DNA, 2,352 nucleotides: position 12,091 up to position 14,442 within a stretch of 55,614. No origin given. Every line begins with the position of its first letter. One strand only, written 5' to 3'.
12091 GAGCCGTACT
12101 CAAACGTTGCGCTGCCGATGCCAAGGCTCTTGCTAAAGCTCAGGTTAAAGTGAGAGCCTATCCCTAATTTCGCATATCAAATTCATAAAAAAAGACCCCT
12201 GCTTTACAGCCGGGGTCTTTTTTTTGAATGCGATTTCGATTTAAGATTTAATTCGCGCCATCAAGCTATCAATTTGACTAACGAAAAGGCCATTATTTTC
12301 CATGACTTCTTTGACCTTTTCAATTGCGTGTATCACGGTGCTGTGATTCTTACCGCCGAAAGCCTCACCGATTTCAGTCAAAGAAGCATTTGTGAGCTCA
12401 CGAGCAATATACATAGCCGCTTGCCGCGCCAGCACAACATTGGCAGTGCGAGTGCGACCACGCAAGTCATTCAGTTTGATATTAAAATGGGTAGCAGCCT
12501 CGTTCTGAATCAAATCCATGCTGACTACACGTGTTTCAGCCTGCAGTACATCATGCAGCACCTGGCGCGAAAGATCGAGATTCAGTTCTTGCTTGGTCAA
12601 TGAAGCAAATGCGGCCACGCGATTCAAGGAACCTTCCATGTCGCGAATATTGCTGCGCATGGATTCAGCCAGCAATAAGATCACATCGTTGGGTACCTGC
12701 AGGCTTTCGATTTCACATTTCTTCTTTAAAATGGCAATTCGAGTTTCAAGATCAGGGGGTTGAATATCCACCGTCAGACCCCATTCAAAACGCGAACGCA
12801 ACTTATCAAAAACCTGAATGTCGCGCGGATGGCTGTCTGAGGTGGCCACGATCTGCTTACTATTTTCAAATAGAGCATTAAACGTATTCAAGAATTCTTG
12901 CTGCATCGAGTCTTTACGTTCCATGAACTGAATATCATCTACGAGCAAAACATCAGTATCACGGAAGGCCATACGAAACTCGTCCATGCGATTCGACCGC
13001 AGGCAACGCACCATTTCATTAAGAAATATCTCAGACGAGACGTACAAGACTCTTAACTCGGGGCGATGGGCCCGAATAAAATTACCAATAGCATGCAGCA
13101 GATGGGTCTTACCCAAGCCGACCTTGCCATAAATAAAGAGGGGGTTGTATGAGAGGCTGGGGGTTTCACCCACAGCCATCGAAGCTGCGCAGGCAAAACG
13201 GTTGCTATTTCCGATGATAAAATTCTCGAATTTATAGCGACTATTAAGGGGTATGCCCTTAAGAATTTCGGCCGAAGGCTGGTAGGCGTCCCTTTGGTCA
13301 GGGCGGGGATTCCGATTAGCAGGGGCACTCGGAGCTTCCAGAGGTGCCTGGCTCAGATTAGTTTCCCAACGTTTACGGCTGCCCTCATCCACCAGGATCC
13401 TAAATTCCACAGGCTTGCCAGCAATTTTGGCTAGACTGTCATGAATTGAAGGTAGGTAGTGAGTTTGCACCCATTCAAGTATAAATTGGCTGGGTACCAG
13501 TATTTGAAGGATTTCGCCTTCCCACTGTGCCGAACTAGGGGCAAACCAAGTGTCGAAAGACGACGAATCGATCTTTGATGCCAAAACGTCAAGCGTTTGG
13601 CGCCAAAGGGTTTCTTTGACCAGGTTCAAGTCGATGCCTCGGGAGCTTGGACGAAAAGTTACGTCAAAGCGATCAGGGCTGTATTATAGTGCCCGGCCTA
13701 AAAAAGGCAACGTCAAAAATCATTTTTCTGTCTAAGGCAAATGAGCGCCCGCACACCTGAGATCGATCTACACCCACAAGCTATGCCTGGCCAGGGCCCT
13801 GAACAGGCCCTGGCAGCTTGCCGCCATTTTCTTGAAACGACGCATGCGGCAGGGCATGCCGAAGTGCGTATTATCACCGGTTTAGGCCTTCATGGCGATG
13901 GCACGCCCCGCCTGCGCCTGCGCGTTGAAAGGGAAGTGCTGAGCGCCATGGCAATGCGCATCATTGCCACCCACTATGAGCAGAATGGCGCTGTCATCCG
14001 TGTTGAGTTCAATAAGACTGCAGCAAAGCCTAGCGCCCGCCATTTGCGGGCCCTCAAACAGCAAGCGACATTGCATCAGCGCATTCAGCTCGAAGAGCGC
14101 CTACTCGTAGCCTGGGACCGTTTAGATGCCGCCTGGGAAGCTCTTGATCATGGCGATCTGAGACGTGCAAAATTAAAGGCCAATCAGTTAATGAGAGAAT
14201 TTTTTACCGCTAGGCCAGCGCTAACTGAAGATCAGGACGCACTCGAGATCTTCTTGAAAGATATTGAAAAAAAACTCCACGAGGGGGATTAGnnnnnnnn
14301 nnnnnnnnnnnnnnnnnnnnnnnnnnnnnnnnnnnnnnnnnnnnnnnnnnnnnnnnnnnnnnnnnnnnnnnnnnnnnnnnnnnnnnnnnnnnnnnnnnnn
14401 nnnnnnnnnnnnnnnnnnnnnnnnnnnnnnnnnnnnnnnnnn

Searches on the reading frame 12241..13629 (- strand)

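Call 32: search_protein_families(library=pfam, proteins=[window:12241-13629:-], max_evalue=0.00001)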
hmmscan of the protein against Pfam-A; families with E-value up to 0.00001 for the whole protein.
window:12241-13629:- (462 aa): 5 families
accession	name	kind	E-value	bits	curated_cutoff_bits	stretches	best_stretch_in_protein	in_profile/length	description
PF00308.24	Bac_DnaA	-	9.2e-64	214.9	23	1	128-288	1-162/162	Bacterial DnaA ATPAse domain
PF08299.17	Bac_DnaA_C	-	6.3e-28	97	31.5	1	372-439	2-69/69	Bacterial dnaA protein helix-turn-helix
PF11638.13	DnaA_N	-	4.5e-14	52.3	24.6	1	6-67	1-64/65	DnaA N-terminal domain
PF00004.35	AAA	-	1.1e-06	29.6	21.2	0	165-272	2-115/131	ATPase family associated with various cellular activities (AAA)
PF01695.23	IstB_IS21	-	4.1e-06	26.9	24.1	1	165-265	96-194/238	IstB-like ATP binding protein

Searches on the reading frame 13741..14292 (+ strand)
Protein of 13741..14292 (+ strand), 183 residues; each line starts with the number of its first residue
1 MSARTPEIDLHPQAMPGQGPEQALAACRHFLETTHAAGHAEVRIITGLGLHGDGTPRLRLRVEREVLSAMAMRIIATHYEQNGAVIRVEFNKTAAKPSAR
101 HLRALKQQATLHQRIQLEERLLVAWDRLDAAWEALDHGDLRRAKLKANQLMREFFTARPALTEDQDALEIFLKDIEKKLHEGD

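Call 32: search_protein_families(library=pfam, proteins=[window:13741-14292:+], max_evalue=0.00001)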
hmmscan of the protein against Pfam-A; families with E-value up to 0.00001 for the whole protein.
window:13741-14292:+ (183 aa): 1 family
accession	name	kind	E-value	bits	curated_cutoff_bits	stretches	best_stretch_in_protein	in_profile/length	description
PF01713.27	Smr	-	4.8e-06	27.1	25.7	0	17-64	5-48/77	Smr domain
